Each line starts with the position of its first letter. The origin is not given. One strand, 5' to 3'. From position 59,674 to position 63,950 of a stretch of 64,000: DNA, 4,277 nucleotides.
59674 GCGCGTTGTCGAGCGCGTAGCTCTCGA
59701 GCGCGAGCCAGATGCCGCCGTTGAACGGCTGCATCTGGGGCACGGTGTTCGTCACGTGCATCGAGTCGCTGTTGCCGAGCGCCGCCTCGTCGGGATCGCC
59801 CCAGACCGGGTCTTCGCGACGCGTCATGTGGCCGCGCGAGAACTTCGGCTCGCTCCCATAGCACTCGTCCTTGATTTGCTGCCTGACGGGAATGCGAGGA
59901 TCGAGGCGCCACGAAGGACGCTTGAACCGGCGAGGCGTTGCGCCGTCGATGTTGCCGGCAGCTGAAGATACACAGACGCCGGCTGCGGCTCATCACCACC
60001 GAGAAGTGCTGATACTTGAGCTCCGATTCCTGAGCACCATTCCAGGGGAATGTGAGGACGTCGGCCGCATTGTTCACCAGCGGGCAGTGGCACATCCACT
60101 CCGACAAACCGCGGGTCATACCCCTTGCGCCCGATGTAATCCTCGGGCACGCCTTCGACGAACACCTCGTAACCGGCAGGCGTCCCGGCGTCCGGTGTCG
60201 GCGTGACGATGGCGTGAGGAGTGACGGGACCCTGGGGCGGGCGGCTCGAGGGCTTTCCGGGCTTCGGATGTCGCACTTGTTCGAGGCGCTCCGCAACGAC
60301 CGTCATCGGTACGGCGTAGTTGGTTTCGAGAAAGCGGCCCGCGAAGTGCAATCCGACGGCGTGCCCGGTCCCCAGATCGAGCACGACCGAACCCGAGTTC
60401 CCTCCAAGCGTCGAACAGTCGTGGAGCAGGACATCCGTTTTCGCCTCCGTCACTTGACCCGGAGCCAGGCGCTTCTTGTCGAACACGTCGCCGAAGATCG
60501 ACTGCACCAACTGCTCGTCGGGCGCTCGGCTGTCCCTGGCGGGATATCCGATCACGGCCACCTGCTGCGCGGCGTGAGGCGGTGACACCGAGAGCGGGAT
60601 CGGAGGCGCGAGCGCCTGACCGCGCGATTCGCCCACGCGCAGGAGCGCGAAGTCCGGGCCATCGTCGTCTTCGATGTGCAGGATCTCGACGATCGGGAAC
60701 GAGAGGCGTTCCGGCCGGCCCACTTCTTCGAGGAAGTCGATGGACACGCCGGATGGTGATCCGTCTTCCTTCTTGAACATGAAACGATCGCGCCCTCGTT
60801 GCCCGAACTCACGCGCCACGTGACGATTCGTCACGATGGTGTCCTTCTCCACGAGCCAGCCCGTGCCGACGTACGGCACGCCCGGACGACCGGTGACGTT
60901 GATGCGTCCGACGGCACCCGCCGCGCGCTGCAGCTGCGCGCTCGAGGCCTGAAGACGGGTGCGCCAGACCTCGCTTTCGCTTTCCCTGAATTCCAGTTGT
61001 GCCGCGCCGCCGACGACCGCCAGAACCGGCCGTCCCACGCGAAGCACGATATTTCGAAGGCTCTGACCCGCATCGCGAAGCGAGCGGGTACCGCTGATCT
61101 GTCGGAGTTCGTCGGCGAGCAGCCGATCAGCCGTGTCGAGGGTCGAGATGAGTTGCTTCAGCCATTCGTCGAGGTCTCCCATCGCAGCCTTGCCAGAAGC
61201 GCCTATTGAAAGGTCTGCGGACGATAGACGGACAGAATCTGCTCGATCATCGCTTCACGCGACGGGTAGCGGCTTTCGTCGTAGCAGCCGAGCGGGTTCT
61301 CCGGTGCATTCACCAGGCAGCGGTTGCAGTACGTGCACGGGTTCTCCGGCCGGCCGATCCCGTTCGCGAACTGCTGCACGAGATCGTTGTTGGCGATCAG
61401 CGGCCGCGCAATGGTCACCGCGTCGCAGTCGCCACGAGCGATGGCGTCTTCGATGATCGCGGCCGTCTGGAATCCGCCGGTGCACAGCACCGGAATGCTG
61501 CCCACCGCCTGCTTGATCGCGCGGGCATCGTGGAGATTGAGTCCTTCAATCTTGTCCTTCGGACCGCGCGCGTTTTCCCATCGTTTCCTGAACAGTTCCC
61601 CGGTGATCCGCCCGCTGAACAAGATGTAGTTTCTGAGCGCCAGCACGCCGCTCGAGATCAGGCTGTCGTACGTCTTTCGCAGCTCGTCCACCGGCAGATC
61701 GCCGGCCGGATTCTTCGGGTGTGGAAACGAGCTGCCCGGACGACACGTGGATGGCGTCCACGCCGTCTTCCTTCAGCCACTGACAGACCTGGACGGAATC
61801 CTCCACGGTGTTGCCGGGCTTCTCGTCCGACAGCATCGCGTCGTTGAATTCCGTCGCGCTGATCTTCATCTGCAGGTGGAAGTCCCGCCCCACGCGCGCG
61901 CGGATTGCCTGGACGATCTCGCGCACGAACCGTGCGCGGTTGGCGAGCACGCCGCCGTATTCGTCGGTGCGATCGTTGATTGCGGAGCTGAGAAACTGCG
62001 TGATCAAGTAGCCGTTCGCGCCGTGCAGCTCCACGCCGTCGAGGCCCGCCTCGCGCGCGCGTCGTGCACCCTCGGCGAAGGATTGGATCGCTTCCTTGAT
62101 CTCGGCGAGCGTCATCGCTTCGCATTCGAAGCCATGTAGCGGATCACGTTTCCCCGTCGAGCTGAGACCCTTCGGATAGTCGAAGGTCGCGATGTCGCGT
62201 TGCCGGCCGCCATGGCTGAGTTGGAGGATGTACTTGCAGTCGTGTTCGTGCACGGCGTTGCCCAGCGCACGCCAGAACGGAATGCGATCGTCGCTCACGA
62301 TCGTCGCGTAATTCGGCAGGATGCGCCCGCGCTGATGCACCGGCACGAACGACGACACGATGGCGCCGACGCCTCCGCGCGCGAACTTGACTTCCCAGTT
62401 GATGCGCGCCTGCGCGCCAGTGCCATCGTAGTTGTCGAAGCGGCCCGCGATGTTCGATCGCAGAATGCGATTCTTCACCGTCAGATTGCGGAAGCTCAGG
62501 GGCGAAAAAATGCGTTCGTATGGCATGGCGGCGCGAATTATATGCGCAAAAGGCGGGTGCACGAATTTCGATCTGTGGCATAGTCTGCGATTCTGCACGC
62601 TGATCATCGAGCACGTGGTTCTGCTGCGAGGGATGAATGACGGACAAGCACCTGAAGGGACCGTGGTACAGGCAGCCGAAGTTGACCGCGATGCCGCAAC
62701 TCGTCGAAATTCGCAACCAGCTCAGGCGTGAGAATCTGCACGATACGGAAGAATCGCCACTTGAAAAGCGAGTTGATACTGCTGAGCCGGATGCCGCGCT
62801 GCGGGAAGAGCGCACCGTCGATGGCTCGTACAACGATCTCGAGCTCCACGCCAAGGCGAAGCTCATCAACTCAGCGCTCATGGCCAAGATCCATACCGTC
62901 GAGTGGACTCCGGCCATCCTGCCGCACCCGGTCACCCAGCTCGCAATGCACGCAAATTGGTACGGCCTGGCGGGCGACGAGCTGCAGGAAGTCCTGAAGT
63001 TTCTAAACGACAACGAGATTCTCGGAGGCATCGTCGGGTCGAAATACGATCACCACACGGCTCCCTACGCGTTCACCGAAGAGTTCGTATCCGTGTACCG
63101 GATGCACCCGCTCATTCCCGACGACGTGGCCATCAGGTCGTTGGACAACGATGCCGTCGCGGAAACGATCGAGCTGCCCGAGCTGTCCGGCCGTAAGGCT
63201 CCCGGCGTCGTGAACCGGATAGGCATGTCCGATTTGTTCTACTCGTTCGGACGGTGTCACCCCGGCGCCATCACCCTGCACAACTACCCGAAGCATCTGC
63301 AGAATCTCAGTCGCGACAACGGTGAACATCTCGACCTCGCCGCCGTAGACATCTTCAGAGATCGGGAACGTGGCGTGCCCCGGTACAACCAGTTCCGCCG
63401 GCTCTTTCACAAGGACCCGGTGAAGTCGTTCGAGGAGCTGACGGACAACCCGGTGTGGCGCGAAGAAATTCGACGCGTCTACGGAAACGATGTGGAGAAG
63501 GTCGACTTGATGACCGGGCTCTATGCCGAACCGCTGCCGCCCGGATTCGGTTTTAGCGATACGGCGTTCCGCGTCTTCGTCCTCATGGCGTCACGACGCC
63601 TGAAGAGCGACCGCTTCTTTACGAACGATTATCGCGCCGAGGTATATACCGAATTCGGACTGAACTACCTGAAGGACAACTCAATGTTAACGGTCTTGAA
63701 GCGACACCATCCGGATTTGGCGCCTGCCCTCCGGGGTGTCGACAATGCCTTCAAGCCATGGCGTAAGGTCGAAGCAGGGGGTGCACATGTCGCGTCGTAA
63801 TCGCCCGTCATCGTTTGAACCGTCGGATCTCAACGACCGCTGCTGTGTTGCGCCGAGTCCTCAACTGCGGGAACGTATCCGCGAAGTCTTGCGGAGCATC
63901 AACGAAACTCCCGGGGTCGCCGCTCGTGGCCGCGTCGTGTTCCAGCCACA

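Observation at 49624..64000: Island-level hypothesis: lipid-oxygenation (oxylipin-type) enzymes wrapped around TIR/caspase/gasdermin death modules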

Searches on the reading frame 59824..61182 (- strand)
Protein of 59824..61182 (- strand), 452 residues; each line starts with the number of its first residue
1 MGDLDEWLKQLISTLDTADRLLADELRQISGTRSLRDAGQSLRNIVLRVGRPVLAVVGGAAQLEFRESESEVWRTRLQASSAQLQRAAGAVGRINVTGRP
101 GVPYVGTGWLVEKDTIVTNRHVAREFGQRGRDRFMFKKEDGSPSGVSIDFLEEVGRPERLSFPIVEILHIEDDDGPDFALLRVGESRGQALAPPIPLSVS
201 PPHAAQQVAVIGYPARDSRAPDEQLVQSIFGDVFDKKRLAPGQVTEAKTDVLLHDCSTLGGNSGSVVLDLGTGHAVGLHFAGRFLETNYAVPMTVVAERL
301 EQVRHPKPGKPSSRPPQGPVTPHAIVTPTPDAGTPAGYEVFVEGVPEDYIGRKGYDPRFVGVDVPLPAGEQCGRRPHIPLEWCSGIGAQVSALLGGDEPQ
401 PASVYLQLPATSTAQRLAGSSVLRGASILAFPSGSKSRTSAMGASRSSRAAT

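Call 7: search_protein_families(library=pfam, proteins=[window:59824-61182:-], max_evalue=0.01)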
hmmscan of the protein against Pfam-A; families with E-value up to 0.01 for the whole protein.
window:59824-61182:- (452 aa): 2 families
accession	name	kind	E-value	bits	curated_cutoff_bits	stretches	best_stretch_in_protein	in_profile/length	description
PF13365.12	Trypsin_2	-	1.5e-17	65.1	27.6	1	106-278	1-144/144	Trypsin-like peptidase domain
PF00089.32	Trypsin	-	9.2e-05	22.8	20.6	1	104-283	25-199/220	Trypsin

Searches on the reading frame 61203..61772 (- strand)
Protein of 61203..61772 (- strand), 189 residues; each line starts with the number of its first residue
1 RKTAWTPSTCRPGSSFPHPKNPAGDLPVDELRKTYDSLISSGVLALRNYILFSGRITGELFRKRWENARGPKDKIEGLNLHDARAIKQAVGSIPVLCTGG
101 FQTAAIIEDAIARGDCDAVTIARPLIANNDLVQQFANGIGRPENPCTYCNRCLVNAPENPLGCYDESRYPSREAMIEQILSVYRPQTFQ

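Call 7: search_protein_families(library=pfam, proteins=[window:61203-61772:-], max_evalue=0.01)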
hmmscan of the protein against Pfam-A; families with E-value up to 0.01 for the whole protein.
window:61203-61772:- (189 aa): 2 families
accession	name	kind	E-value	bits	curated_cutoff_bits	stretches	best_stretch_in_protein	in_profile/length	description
PF00724.26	Oxidored_FMN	-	6.4e-05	22.8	27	1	81-139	282-339/342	NADH:flavin oxidoreductase / NADH oxidase family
PF01207.24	Dus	-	0.0062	16.1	20.4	1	68-145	159-240/311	Dihydrouridine synthase (Dus)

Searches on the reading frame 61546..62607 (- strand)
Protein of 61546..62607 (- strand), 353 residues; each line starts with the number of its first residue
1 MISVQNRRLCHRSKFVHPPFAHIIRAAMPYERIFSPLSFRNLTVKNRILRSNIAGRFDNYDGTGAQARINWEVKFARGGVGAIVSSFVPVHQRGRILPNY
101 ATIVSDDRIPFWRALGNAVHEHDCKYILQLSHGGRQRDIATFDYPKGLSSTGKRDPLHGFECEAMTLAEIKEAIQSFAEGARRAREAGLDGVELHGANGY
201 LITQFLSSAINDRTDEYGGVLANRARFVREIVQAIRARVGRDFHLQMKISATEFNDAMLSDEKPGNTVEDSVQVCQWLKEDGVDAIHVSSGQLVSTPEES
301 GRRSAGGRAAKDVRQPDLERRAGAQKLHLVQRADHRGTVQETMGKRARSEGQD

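Call 7: search_protein_families(library=pfam, proteins=[window:61546-62607:-], max_evalue=0.01)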
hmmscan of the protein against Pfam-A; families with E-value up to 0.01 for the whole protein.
window:61546-62607:- (353 aa): 1 family
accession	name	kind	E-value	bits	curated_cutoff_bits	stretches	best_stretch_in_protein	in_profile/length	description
PF00724.26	Oxidored_FMN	-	7e-57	193.7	27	1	33-306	2-274/342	NADH:flavin oxidoreductase / NADH oxidase family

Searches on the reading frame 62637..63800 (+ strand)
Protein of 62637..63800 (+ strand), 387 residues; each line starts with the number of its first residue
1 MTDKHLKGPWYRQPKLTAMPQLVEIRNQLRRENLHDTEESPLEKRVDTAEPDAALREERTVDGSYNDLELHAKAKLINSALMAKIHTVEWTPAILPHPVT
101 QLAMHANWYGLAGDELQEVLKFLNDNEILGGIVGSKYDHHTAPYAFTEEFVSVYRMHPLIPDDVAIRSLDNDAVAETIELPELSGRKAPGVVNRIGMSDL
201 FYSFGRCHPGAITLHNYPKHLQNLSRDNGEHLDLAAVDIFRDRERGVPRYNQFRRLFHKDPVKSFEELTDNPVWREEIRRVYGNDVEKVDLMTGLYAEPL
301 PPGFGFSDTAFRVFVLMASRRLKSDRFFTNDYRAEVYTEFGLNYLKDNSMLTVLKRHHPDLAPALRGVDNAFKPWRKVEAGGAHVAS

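Call 6: search_protein_families(library=pfam, proteins=[window:62637-63800:+], max_evalue=0.01)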
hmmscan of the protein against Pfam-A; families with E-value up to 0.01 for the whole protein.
window:62637-63800:+ (387 aa): 1 family
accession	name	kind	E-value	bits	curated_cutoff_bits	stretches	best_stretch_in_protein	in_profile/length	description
PF03098.20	An_peroxidase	-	2.8e-54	185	25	1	64-361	247-522/530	Animal haem peroxidase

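Call 98: search_solved_structures(query=window:62637-63800:+, max_evalue=1e-20, show_alignments=1)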
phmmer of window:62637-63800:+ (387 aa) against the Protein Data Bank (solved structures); distinct sequences matched with E-value up to 1e-20: 3.
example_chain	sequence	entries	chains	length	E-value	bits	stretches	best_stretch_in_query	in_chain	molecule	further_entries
4kvj_A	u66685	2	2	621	1.5e-76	261.5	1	64-375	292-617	Fatty acid alpha-oxidase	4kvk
4kvl_A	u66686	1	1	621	5.3e-76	259.6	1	64-375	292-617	Fatty acid alpha-oxidase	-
4hhr_A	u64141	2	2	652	1.2e-74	255.1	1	60-376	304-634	Alpha-dioxygenase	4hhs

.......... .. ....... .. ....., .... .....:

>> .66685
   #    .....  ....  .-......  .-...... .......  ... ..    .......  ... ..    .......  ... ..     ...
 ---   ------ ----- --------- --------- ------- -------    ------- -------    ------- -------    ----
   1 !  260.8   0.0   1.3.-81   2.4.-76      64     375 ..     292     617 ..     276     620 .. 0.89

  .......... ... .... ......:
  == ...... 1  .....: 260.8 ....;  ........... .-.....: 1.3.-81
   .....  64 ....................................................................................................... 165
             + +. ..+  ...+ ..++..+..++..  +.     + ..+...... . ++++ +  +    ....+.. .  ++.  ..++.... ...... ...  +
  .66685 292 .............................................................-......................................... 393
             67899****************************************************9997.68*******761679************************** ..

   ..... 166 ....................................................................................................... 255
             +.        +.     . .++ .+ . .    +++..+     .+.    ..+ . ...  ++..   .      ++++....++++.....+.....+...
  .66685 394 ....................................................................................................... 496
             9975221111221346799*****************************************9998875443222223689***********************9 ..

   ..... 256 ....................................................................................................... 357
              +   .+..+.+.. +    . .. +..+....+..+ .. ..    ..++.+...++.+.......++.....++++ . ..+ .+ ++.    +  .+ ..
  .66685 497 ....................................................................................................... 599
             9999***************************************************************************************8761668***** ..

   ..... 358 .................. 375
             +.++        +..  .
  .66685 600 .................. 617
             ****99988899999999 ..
